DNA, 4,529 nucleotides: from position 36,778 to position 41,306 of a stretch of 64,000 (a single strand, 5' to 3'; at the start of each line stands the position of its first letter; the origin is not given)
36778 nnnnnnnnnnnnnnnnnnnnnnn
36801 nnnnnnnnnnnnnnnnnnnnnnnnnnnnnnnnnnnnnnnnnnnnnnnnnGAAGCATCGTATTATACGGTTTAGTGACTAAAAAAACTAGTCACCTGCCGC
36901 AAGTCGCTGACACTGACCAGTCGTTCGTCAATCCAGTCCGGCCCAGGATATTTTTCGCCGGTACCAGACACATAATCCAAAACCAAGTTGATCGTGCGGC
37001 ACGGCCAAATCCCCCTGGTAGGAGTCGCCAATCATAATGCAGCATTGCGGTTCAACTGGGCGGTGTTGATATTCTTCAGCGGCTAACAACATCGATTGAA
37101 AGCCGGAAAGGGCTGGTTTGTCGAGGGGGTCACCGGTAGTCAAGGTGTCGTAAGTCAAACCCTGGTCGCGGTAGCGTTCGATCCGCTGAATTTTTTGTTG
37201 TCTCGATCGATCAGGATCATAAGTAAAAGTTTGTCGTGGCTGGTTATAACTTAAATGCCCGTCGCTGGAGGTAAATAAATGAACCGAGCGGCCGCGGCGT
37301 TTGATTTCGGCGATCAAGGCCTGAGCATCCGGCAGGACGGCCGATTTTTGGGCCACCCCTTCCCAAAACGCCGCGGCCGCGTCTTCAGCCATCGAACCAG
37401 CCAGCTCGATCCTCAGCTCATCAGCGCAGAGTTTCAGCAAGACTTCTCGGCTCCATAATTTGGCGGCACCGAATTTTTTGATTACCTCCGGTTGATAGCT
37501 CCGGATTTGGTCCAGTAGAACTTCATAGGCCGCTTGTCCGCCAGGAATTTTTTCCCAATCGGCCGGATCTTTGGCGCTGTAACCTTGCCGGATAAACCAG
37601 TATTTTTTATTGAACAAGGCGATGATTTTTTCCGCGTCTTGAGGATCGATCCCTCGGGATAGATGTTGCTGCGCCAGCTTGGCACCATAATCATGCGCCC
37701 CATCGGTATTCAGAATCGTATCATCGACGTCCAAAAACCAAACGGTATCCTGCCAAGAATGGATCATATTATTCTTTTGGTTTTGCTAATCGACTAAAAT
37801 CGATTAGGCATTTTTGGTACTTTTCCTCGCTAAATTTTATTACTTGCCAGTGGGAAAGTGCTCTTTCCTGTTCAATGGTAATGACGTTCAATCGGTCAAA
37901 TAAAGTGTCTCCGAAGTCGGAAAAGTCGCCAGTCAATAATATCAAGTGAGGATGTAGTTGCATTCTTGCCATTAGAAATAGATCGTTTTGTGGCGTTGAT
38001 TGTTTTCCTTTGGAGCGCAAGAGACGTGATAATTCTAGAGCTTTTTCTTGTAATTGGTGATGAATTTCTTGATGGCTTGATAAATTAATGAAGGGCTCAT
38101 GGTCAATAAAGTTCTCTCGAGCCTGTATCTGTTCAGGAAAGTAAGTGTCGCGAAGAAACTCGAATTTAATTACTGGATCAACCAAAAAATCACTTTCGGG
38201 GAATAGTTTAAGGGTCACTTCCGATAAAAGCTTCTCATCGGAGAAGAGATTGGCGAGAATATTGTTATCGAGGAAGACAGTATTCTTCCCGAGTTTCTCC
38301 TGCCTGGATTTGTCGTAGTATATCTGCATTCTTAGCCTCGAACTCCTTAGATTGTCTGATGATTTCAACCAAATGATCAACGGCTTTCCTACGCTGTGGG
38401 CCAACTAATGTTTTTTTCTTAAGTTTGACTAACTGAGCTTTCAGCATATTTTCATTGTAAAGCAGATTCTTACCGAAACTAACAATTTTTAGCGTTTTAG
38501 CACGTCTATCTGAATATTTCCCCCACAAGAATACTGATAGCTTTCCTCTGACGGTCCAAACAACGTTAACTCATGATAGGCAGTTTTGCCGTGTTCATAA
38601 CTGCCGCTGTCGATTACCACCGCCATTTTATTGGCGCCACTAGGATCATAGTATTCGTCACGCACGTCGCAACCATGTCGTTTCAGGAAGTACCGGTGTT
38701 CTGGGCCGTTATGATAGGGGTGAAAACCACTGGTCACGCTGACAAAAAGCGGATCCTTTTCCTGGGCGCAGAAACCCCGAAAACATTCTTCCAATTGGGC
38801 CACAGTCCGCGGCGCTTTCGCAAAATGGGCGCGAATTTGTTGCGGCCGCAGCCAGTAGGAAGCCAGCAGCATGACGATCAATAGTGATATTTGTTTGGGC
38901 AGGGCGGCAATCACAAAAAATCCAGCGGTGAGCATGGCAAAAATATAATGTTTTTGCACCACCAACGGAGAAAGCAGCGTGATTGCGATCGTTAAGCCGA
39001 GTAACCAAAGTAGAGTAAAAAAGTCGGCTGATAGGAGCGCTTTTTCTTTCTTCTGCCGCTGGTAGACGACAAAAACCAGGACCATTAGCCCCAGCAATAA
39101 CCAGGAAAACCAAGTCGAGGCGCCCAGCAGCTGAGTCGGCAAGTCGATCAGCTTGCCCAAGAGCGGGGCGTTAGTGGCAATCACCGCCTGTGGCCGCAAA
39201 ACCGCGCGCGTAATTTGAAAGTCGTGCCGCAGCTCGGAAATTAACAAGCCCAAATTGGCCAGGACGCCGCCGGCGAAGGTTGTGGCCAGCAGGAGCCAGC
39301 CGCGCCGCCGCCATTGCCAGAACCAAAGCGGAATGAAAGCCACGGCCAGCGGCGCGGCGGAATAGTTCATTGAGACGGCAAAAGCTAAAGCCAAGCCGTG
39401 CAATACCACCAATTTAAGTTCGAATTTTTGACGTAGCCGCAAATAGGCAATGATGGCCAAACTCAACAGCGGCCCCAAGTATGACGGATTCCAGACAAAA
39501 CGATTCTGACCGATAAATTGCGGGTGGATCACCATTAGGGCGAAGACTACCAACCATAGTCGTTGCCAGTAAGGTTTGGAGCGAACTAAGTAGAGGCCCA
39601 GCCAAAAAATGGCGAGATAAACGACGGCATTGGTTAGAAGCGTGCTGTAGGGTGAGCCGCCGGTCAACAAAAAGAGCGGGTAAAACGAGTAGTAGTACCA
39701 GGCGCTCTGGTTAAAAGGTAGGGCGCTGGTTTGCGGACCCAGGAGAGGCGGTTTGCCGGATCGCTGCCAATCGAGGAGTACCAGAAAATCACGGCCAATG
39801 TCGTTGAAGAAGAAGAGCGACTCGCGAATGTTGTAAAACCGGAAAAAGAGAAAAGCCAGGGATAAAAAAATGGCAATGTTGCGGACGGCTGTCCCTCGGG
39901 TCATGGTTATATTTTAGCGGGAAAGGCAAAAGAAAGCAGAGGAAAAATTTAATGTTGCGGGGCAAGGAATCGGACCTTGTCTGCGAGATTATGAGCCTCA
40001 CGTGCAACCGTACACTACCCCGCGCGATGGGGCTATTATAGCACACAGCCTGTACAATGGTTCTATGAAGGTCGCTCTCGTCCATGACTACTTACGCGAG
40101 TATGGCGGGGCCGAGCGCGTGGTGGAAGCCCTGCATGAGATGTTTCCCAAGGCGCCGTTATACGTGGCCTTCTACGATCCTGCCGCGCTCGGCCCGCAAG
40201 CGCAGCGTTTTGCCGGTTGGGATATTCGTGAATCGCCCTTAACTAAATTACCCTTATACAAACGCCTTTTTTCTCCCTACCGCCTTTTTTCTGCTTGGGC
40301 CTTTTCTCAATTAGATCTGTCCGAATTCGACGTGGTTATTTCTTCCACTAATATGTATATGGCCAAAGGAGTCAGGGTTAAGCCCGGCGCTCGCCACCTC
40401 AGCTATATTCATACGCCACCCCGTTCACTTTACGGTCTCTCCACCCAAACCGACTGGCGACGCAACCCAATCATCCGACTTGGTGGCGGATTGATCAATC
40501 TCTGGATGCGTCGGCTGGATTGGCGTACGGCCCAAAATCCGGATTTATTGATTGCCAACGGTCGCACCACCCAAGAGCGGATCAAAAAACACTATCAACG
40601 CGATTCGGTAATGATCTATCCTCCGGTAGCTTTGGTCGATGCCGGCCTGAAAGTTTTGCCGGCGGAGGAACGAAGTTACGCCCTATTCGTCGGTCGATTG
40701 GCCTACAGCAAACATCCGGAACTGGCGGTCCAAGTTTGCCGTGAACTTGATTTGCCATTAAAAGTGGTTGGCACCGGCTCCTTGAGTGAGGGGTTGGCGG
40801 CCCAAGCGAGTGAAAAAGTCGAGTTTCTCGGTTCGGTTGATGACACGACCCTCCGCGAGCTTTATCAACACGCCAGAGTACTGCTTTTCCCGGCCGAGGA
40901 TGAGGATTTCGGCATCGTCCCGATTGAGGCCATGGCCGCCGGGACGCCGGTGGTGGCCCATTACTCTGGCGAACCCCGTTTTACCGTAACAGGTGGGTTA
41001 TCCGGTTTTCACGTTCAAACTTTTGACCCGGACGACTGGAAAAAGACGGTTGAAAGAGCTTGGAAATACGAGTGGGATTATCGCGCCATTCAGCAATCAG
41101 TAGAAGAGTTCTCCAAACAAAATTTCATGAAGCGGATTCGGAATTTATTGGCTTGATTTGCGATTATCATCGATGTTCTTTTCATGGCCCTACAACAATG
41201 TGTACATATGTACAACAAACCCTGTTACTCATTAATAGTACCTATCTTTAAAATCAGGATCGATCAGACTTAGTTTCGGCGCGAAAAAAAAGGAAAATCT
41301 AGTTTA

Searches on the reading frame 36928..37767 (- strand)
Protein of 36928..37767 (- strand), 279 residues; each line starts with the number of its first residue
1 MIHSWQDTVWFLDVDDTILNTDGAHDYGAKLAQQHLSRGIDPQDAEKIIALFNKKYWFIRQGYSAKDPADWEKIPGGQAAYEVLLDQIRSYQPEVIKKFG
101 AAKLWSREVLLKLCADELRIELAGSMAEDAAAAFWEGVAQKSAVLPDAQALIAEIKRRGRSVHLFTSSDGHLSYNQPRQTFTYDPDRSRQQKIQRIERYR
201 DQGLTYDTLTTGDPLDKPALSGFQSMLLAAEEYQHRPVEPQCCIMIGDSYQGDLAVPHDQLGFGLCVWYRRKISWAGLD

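Call 34: search_protein_families(library=pfam, proteins=[window:36928-37767:-], max_evalue=0.001)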
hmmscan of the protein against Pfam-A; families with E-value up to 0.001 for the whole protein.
window:36928-37767:- (279 aa): 1 family
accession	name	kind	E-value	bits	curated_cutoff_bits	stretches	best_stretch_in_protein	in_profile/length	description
PF00702.32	Hydrolase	-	1.9e-06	28.8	26.4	1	11-254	5-184/191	haloacid dehalogenase-like hydrolase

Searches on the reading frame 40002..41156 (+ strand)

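Call 34: search_protein_families(library=pfam, proteins=[window:40002-41156:+], max_evalue=0.001)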
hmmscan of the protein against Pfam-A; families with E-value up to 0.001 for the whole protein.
window:40002-41156:+ (384 aa): 4 families
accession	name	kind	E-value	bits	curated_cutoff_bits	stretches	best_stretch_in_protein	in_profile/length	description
PF00534.26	Glycos_transf_1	-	3.3e-26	92.3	26.4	1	220-357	11-159/172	Glycosyl transferases group 1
PF13692.12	Glyco_trans_1_4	-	1.5e-21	77.6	27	1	226-353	3-139/142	Glycosyl transferases group 1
PF13439.12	Glyco_transf_4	-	2.9e-10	40.9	28.5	1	34-209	1-166/170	Glycosyltransferase Family 4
PF20706.3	GT4-conflict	-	1.6e-09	37.7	26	1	129-320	106-311/385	Family 4 Glycosyltransferase in conflict systems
